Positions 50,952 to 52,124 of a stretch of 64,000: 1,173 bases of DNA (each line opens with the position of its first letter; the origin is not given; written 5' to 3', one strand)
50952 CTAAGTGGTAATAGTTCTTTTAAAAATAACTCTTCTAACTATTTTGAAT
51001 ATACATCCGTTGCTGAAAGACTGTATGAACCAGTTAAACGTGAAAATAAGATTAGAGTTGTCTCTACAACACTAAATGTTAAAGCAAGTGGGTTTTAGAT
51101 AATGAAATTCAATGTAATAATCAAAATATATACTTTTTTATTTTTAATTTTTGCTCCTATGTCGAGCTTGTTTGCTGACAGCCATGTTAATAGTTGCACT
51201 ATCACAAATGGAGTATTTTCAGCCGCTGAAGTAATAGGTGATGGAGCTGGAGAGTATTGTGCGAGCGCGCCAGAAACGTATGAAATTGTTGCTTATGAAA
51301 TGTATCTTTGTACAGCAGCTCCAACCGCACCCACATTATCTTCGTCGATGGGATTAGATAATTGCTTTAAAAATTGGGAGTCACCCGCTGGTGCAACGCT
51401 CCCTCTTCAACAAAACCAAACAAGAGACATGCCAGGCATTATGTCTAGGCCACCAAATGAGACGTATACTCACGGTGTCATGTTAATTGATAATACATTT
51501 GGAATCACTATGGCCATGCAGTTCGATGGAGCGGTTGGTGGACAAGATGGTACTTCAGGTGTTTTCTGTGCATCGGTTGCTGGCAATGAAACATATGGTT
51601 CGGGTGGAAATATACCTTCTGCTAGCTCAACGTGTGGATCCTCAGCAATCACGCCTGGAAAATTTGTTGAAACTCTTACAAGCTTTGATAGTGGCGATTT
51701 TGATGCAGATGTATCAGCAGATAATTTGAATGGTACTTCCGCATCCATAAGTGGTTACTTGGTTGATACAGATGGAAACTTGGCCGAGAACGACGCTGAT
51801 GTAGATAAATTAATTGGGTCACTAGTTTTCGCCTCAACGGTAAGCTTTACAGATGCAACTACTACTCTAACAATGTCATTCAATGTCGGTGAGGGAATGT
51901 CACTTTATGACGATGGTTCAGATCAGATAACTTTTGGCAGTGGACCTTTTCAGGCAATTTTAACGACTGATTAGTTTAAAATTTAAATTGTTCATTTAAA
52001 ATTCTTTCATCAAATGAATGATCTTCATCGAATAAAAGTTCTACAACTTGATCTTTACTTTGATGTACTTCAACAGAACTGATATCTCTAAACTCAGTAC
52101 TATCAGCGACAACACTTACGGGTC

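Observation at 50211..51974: Barrel-only inverse autotransporter coupled to a separate secreted protein: possible split type Ve secretion pair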

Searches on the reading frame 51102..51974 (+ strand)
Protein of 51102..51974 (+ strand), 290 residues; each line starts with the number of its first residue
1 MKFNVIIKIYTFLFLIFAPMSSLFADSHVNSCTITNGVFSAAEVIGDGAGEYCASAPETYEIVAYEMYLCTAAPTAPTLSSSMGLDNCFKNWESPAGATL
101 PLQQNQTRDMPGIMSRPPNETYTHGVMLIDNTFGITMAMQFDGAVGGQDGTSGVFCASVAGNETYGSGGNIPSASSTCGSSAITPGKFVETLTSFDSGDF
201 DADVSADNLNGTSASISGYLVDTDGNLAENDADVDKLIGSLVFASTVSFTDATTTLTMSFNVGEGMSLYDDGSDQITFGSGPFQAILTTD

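Call 4: search_protein_families(library=pfam, proteins=[window:51102-51974:+], max_evalue=10)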
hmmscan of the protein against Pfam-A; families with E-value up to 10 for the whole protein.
window:51102-51974:+ (290 aa): 1 family
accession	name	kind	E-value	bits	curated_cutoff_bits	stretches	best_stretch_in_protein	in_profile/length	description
PF12579.13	DUF3755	-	0.18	11.9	25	1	104-116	22-34/34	Protein of unknown function (DUF3755)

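Call 5: search_protein_families(library=ncbifam, proteins=[window:51102-51974:+], max_evalue=10)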
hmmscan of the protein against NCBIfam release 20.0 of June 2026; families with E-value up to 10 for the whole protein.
window:51102-51974:+ (290 aa): 0 families

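Call 13: find_homologous_proteins(query=window:51102-51974:+)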
Query window:51102-51974:+ (290 aa): 740 proteins with E <= 0.001 among 2429 candidates; the best 120 are listed.
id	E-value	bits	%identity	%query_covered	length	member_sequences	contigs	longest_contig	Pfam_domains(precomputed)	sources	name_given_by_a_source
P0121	7.7e-177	604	95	100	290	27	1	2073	-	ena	-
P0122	3.0e-173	593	93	100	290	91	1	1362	-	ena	-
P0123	1.1e-168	578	91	100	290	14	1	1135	-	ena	-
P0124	5.1e-166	569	90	100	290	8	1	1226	-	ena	-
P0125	6.5e-166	569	90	100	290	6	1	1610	-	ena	-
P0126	4.6e-165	566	96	93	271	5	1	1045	-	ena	-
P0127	2.4e-163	560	88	100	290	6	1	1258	-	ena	-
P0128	4.6e-160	549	93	93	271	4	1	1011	-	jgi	-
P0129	2.1e-157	541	86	100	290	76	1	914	-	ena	-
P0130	2.7e-157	540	86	100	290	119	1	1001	-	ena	-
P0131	2.7e-153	527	90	93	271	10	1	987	-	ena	-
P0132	4.9e-153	526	83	100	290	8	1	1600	-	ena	-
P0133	1.4e-151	522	84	100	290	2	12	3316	-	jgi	jgi:hypothetical protein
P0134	2.4e-149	514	82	100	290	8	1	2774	-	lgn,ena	-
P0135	4.7e-149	513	82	100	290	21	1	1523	-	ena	-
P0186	6.8e-71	257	46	100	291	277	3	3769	-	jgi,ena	-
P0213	3.9e-68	248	45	98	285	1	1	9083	-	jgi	-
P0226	2.4e-67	245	46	98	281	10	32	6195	-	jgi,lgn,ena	jgi:hypothetical protein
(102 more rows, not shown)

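Call 18: find_encoding_contigs(protein=P0213, flank=6000, max_places=3)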
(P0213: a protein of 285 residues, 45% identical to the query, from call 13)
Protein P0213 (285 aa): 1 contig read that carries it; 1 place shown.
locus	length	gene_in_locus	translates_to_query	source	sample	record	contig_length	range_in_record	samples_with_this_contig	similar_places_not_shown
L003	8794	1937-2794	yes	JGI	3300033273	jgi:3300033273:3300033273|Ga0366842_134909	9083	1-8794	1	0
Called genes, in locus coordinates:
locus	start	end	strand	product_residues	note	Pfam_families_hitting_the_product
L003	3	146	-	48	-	?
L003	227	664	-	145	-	-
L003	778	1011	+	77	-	PF01641:SelR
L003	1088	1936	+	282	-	PF11924:IAT_beta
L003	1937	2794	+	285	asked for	-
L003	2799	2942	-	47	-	-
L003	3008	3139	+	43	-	-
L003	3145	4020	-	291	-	PF13714:PEP_mutase, PF00463:ICL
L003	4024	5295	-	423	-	PF06808:DctM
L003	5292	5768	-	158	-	PF04290:DctQ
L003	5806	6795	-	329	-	PF03480:DctP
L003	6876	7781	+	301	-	PF00892:EamA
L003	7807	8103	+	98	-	PF01641:SelR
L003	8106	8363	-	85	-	PF00462:Glutaredoxin, PF04908:SH3BGR (weak)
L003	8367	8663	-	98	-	PF10985:DUF2805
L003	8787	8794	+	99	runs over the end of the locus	?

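Call 19: find_encoding_contigs(protein=P0226, flank=6000, max_places=4)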
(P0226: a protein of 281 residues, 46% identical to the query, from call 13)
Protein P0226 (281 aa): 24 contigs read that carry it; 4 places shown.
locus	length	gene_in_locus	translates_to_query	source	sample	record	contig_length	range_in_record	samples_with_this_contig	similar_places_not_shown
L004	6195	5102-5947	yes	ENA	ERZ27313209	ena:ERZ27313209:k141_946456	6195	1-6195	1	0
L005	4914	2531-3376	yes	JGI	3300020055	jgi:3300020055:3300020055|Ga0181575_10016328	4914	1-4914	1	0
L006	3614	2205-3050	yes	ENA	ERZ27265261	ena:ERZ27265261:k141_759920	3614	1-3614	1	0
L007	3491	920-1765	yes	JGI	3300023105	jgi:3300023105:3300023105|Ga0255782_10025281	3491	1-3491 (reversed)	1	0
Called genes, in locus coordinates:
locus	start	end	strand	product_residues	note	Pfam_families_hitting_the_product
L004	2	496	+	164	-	?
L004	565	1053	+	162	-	-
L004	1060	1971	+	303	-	PF00892:EamA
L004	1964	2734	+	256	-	PF00389:2-Hacid_dh, PF02826:2-Hacid_dh_C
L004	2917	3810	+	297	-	PF00850:Hist_deacetyl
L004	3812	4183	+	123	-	PF01641:SelR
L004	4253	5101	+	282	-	PF11924:IAT_beta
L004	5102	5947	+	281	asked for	-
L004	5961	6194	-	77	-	?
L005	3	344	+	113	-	?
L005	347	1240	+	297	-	PF00850:Hist_deacetyl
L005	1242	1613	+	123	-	PF01641:SelR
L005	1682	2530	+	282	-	PF11924:IAT_beta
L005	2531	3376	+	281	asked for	-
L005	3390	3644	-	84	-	PF00462:Glutaredoxin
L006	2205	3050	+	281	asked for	-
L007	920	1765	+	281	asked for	-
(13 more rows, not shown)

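Call 20: find_encoding_contigs(protein=P0186, flank=6000, max_places=3)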
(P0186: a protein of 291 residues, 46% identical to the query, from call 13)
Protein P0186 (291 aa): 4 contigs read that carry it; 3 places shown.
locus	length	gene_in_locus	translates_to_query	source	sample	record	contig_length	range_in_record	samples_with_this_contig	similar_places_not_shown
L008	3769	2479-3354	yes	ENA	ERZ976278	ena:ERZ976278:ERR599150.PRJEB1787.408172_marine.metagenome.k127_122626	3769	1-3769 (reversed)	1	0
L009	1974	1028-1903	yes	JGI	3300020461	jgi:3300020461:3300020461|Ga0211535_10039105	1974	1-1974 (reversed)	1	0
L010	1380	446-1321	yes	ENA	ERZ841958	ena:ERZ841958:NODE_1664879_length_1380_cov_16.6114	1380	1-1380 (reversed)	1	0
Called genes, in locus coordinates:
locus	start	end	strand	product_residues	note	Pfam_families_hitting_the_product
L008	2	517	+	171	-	?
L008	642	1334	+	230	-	PF01036:Bac_rhodopsin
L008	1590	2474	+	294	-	PF11924:IAT_beta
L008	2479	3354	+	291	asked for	-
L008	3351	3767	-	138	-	?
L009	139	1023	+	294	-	PF11924:IAT_beta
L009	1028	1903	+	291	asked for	-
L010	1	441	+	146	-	?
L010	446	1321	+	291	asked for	-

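Call 21: predict_structure(alignment_id=A1)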
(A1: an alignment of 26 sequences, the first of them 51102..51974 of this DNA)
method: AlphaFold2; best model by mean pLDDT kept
length: 290 residues; sequences in the alignment: 26
mean_pLDDT: 85.1   pTM: 0.80
mean pLDDT of the five models: 85.1, 83.3, 82.1, 80.8, 79.0
residues with pLDDT >= 90: 147; 70-90: 105; 50-70: 30; < 50: 8
segments of 3 or more residues with pLDDT < 50: 21-28
pLDDT, mean of each block of 10 residues (from residue 1): 77 68 44 88 72 83 95 96 97 94 79 91 94 95 93 96 85 89 96 86 78 81 97 95 87 78 77 85 71
secondary structure, 60 per line:
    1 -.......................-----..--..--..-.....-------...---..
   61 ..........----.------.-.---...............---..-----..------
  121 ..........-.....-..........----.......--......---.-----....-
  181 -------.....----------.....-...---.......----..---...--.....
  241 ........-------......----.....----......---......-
elements in order: H2-24 H41-45 E53-55 E59-70 E88-102 E121-130 E132-136 E138-147 E152-158 E161-166 E176-179 E188-192 E203-207 E215-221 E236-248 E256-261 E266-270 E275-280 E284-289

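Call 22: search_protein_representatives(alignment_id=A1)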
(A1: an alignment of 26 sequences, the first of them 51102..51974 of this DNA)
Query: 26 sequences, 284 profile positions. Proteins with E-value up to 0.001 (for the whole library): 720; up to 1e-10: 391; up to 1e-30: 80. The best 150 are listed.
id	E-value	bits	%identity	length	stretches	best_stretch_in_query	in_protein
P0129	2.0e-131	453.6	-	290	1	6-284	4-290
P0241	1.0e-108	379.1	-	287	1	1-283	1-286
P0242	1.6e-108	378.5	-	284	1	1-284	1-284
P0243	5.5e-90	317.6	-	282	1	4-283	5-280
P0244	7.6e-88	310.6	-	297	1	1-283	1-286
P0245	3.0e-80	285.7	-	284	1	89-284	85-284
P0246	2.6e-77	276.0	-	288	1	4-283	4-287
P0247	2.2e-70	253.3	-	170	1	1-171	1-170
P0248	2.9e-67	243.1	-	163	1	124-284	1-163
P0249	7.2e-65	235.2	-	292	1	1-283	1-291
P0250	1.3e-62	227.8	-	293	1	1-279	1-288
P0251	1.3e-61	224.5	-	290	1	6-282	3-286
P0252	1.1e-60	221.5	-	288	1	1-282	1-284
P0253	1.3e-56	208.1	-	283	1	5-283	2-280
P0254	1.6e-55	204.6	-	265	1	9-281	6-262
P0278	2.8e-41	157.8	-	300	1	21-283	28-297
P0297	9.3e-36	139.7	-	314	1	20-278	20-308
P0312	1.4e-31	126.0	-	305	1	12-264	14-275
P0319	7.3e-31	123.6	-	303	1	21-284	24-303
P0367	1.0e-22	96.9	-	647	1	41-283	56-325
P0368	1.2e-22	96.7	-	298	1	3-262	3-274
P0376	4.6e-22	94.8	-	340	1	35-277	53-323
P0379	6.2e-22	94.3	-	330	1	29-283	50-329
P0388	5.7e-21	91.2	-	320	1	28-280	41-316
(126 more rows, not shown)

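Call 27: find_related_loci(query=A1, collection=genome_contigs, flank=4000)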
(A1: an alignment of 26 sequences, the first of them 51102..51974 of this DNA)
Query A1 (290 aa) in genome_contigs; peptide patterns used: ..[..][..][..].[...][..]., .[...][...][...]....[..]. (x = any residue, [..] = any of these).
81 stretches matched a pattern; 68 encode a relative of the query (tblastn E <= 1e-3); 67 distinct loci.
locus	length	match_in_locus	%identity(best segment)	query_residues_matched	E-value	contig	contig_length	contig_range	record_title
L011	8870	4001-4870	88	1-290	2e-171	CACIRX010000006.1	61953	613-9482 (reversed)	uncultured Pelagibacteraceae bacterium isolate AG-914-B16 genome assembly, contig: AG-914-B16_NODE_6, whole genome shotg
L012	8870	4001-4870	87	1-290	1e-167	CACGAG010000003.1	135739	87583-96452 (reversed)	uncultured Pelagibacteraceae bacterium isolate AG-909-G09 genome assembly, contig: AG-909-G09_NODE_3, whole genome shotg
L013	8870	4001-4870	87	1-290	1e-167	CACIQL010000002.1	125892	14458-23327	uncultured Pelagibacteraceae bacterium isolate AG-439-D15 genome assembly, contig: AG-439-D15_NODE_2, whole genome shotg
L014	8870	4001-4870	85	1-290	2e-165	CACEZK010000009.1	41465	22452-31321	uncultured Pelagibacteraceae bacterium isolate AG-404-N21 genome assembly, contig: AG-404-N21_NODE_9, whole genome shotg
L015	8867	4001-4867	83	1-290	1e-158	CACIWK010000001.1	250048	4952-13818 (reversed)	uncultured Pelagibacteraceae bacterium isolate AG-914-D08 genome assembly, contig: AG-914-D08_NODE_1, whole genome shotg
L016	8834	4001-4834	72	12-290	7e-131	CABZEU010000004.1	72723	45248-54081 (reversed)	MAG: uncultured Pelagibacteraceae bacterium isolate AG-337-E07 genome assembly, contig: AG-337-E07_NODE_4, whole genome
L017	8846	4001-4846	72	6-290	4e-130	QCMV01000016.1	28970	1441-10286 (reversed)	Pelagibacteraceae bacterium AG-422-N09 Ga0172163_116, whole genome shotgun sequence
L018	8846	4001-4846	71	6-290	9e-130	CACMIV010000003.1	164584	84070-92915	MAG: uncultured Pelagibacteraceae bacterium isolate AG-891-J04 genome assembly, contig: AG-891-J04_NODE_3, whole genome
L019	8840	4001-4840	71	8-290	4e-129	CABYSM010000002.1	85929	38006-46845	MAG: uncultured Pelagibacteraceae bacterium isolate AG-333-L20 genome assembly, contig: AG-333-L20_NODE_2, whole genome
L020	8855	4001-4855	62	2-290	3e-116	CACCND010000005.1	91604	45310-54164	uncultured Pelagibacteraceae bacterium isolate AG-901-G03 genome assembly, contig: AG-901-G03_NODE_5, whole genome shotg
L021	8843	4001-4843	61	6-290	8e-116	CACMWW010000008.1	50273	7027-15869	MAG: uncultured Pelagibacteraceae bacterium isolate AG-919-N17 genome assembly, contig: AG-919-N17_NODE_8, whole genome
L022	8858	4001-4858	61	1-290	7e-116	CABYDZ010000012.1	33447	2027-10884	MAG: uncultured Pelagibacteraceae bacterium isolate AG-894-A11 genome assembly, contig: AG-894-A11_NODE_12, whole genome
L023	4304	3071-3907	61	10-290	1e-115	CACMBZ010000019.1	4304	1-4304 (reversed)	MAG: uncultured Pelagibacteraceae bacterium isolate AG-918-F10 genome assembly, contig: AG-918-F10_NODE_19, whole genome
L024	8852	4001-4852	61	4-290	3e-114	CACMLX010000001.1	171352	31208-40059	MAG: uncultured Pelagibacteraceae bacterium isolate AG-919-C04 genome assembly, contig: AG-919-C04_NODE_1, whole genome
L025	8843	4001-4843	60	6-290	5e-114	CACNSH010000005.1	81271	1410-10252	MAG: uncultured Pelagibacteraceae bacterium isolate AG-893-M03 genome assembly, contig: AG-893-M03_NODE_5, whole genome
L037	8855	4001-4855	45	7-290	1e-74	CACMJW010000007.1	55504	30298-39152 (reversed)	MAG: uncultured Pelagibacteraceae bacterium isolate AG-919-A02 genome assembly, contig: AG-919-A02_NODE_7, whole genome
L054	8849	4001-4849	45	10-290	7e-69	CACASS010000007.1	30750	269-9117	uncultured Pelagibacteraceae bacterium isolate AG-898-J15 genome assembly, contig: AG-898-J15_NODE_7, whole genome shotg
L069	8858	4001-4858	45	7-290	1e-64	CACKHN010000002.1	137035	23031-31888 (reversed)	uncultured Pelagibacteraceae bacterium isolate AG-916-P21 genome assembly, contig: AG-916-P21_NODE_2, whole genome shotg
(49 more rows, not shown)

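Call 28: fold_search(model_id=the predicted structure, library=pdb)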
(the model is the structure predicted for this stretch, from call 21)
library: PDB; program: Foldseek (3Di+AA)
matches with E <= 10: 329; with E <= 0.001: 0
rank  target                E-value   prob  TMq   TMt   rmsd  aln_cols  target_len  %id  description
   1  3a0o_B                1.0e-01  0.03  0.09  0.04  19.3       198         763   11  Crystal structure of alginate lyase from Agrobacterium tumefaciens C58 (released 2010-03-31)
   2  6kaf_O                3.6e-01  0.03  0.11  0.14  20.8       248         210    8  C2S2M2N2-type PSII-LHCII (released 2019-10-23)
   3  5x58_C                4.4e-01  0.01  0.08  0.04  19.2       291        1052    4  Prefusion structure of SARS-CoV spike glycoprotein, conformation 1 (released 2017-05-03)
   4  5x58_B                4.4e-01  0.01  0.08  0.04  19.2       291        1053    4  Prefusion structure of SARS-CoV spike glycoprotein, conformation 1 (released 2017-05-03)
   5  5x58_A                4.4e-01  0.01  0.08  0.04  19.2       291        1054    4  Prefusion structure of SARS-CoV spike glycoprotein, conformation 1 (released 2017-05-03)
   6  9j5u_A                6.7e-01  0.01  0.08  0.04  19.6       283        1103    7  Cryo-EM structure of Bat SARS-like coronavirus Khosta-2 spike protein (released 2025-08-20)
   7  7r4i_B                6.7e-01  0.01  0.07  0.03  19.0       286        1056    7  The SARS-CoV-2 spike in complex with the 2.15 neutralizing nanobody (released 2022-06-08)
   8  8a95_A                7.9e-01  0.01  0.09  0.04  20.1       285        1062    8  SARS Cov2 Spike RBD in complex with Fab47 (released 2023-08-16)
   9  6pee_A                8.3e-01  0.01  0.07  0.06  26.3       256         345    9  InvG secretin domain beta-barrel from Salmonella SPI-1 injectisome NC-base (released 2019-10-23)
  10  6q14_A                8.3e-01  0.01  0.07  0.05  26.3       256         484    9  Structure of the Salmonella SPI-1 injectisome NC-base (released 2019-10-23)
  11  6q14_B                8.3e-01  0.01  0.07  0.05  26.3       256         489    9  Structure of the Salmonella SPI-1 injectisome NC-base (released 2019-10-23)
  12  6ehb_C                8.8e-01  0.01  0.07  0.07  22.1       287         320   10  OmpU, an outer membrane protein, of Vibrio cholerae (released 2018-04-25)
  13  7bno_B                8.8e-01  0.01  0.07  0.03  21.3       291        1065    6  Open conformation of D614G SARS-CoV-2 spike with 2 Erect RBDs (released 2021-02-03)
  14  7ah9_5O               9.3e-01  0.01  0.08  0.05  26.1       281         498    7  Substrate-engaged type 3 secretion system needle complex from Salmonella enterica typhimurium - SpaR state 1 (released 2021-03-17)
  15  7ydy_A                1.0e+00  0.01  0.08  0.03  19.9       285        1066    8  SARS-CoV-2 Spike (6P) in complex with 1 R1-32 Fab (released 2022-08-24)
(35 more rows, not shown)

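Call 34: search_solved_structures(query=A1, max_evalue=10)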
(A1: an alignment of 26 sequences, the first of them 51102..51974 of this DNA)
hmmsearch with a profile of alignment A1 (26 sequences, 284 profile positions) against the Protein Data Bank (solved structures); distinct sequences matched with E-value up to 10: 0.

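Call 35: find_homologous_proteins(query=L003:1088-1933:+)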
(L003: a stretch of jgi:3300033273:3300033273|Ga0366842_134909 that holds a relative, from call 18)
Query L003:1088-1933:+ (282 aa): 473 proteins with E <= 0.001 among 1320 candidates; the best 120 are listed.
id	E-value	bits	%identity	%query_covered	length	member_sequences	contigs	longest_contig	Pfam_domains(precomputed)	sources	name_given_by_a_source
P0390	2.8e-182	622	100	100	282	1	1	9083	PF11924.15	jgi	-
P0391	3.0e-168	576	92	100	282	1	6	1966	PF11924.15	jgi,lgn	-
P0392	6.1e-168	575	92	100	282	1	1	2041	PF11924.15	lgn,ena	-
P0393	7.9e-168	575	92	100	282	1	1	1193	PF11924.15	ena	-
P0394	9.6e-168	575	92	100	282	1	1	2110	PF11924.15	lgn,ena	-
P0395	1.2e-167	574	91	100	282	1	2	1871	PF11924.15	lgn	-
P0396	2.4e-167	573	91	100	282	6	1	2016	PF11924.15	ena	-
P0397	1.7e-166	570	91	100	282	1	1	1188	PF11924.15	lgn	-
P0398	6.0e-166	569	91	100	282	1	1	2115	PF11924.15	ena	-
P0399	5.5e-145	500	77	100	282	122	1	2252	PF11924.15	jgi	-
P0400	1.4e-137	476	74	100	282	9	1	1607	PF11924.15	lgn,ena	-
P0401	6.8e-136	470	71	100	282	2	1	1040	PF11924.15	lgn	-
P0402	6.6e-132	457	71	100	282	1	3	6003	PF11924.15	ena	-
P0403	1.0e-131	456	71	99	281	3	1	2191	PF11924.15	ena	-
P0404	1.8e-131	456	71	100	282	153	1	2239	PF11924.15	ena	-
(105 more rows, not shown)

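Call 39: find_encoding_contigs(protein=P0379, flank=5000, max_places=3)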
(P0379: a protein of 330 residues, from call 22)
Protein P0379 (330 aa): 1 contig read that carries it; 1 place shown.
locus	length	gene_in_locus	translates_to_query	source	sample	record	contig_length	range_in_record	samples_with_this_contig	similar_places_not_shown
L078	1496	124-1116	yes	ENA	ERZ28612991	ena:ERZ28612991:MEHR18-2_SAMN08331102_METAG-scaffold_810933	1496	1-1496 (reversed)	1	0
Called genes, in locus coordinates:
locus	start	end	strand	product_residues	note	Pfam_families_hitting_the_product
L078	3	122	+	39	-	?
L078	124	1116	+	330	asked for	-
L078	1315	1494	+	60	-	?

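Call 40: find_encoding_contigs(protein=P0376, flank=5000, max_places=3)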
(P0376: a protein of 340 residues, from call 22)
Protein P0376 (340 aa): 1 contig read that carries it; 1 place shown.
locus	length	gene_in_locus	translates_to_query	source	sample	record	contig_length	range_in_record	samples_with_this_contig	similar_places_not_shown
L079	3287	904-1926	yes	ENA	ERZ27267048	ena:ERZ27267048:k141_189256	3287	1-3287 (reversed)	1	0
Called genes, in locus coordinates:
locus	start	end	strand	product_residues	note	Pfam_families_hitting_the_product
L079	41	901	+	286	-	PF11924:IAT_beta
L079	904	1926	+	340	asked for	-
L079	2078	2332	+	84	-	PF00462:Glutaredoxin, PF04908:SH3BGR (weak)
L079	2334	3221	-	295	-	-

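Call 60: search_protein_families(library=pfam, proteins=[L069:5793-6671:+, L054:955-1836:+, L037:5780-6745:+, P0367, P0376, P0379, L069:4951-5787:+, L037:4911-5774:+], max_evalue=1)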
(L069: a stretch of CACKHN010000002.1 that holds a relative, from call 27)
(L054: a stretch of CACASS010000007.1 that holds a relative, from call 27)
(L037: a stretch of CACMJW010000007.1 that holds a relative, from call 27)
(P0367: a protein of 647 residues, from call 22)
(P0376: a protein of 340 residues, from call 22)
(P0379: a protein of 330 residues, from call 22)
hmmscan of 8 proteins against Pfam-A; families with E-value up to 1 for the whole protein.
L069:5793-6671:+ (293 aa): 0 families

L054:955-1836:+ (294 aa): 0 families

L037:5780-6745:+ (322 aa): 0 families

P0367 (647 aa): 4 families
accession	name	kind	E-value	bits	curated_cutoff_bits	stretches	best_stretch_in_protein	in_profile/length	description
PF15902.12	Sortilin-Vps10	-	9.3e-08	31.7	33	1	440-561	3-133/446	Sortilin, neurotensin receptor 3,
PF13088.12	BNR_2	-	0.00015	21.7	31.4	1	435-560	79-223/277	BNR repeat-like domain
PF24316.1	Tli3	-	0.016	16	27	0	522-553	81-114/129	T6SS Tli3 immunity protein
PF02012.26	BNR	-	0.27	11.8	27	0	529-538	2-11/12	BNR/Asp-box repeat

P0376 (340 aa): 0 families

P0379 (330 aa): 1 family
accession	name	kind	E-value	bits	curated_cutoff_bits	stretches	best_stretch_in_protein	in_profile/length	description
PF08645.17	PNK3P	-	0.12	12.6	22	1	101-168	65-130/161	Polynucleotide kinase 3 phosphatase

L069:4951-5787:+ (279 aa): 1 family
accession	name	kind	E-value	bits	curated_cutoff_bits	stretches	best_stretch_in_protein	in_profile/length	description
PF11924.14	IAT_beta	-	7.5e-25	88.5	22.3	1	26-263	34-279/279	Inverse autotransporter, beta-domain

L037:4911-5774:+ (288 aa): 1 family
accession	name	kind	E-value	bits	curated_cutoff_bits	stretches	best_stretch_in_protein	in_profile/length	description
PF11924.14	IAT_beta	-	3e-33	116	22.3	1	25-273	25-279/279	Inverse autotransporter, beta-domain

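Call 61: search_protein_families(library=pfam, alignment_id=A1, max_evalue=1)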
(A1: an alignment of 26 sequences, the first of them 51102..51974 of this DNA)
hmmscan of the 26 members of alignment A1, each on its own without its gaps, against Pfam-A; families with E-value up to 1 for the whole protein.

A. member 1, window:51102-51974:+ (290 aa): 1 family
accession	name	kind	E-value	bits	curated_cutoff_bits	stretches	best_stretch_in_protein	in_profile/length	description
PF12579.13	DUF3755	-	0.18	11.9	25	1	104-116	22-34/34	Protein of unknown function (DUF3755)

B. families by the number of members that match (of 26 scanned): 7 families
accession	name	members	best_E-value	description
PF04151.21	PPC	2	0.17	Bacterial pre-peptidase C-terminal domain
PF22436.1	PilE_C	1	0.077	PilE, C-terminal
PF14257.11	DUF4349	1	0.098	Domain of unknown function (DUF4349)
PF12810.13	ALK_LTK_GRD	1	0.1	ALK/LTK, Glycine-rich domain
PF01374.23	Glyco_hydro_46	1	0.13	Glycosyl hydrolase family 46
PF14930.12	Qn_am_d_aII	1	0.17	Quinohemoprotein amine dehydrogenase, alpha subunit domain II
PF12579.13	DUF3755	1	0.18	Protein of unknown function (DUF3755)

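Call 70: find_encoding_contigs(protein=P0297, flank=4000, max_places=3)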
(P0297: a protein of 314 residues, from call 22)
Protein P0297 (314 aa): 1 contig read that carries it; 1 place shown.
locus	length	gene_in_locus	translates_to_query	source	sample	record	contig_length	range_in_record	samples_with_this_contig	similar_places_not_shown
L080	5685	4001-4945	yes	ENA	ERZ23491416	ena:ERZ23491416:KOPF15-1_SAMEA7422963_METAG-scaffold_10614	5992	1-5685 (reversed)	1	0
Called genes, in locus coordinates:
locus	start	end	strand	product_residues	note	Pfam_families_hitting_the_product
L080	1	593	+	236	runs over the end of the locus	PF00106:adh_short, PF13561:adh_short_C2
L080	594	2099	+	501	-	PF00875:DNA_photolyase, PF03441:FAD_binding_7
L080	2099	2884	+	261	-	-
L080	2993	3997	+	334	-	PF11924:IAT_beta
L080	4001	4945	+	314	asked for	-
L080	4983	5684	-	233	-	?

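Call 71: find_encoding_contigs(protein=P0319, flank=4000, max_places=3)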
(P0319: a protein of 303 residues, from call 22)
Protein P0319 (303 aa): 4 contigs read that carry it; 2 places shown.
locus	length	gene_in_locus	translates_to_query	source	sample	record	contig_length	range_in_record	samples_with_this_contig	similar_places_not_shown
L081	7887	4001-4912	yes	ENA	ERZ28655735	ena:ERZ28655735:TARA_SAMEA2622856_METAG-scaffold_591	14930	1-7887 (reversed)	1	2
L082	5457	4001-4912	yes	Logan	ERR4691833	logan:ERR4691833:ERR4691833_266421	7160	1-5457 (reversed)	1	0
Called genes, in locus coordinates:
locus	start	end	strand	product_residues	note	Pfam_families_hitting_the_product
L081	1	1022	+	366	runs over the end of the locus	PF04371:PAD_porph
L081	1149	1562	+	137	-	PF00571:CBS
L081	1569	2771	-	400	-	PF00291:PALP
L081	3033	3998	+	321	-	PF11924:IAT_beta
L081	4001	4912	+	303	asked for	-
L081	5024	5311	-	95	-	-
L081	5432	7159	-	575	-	-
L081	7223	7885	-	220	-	?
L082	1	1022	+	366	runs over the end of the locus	PF04371:PAD_porph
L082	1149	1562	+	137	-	PF00571:CBS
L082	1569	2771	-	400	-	PF00291:PALP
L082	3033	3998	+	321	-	PF11924:IAT_beta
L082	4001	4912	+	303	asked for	-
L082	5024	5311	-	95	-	-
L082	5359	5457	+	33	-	?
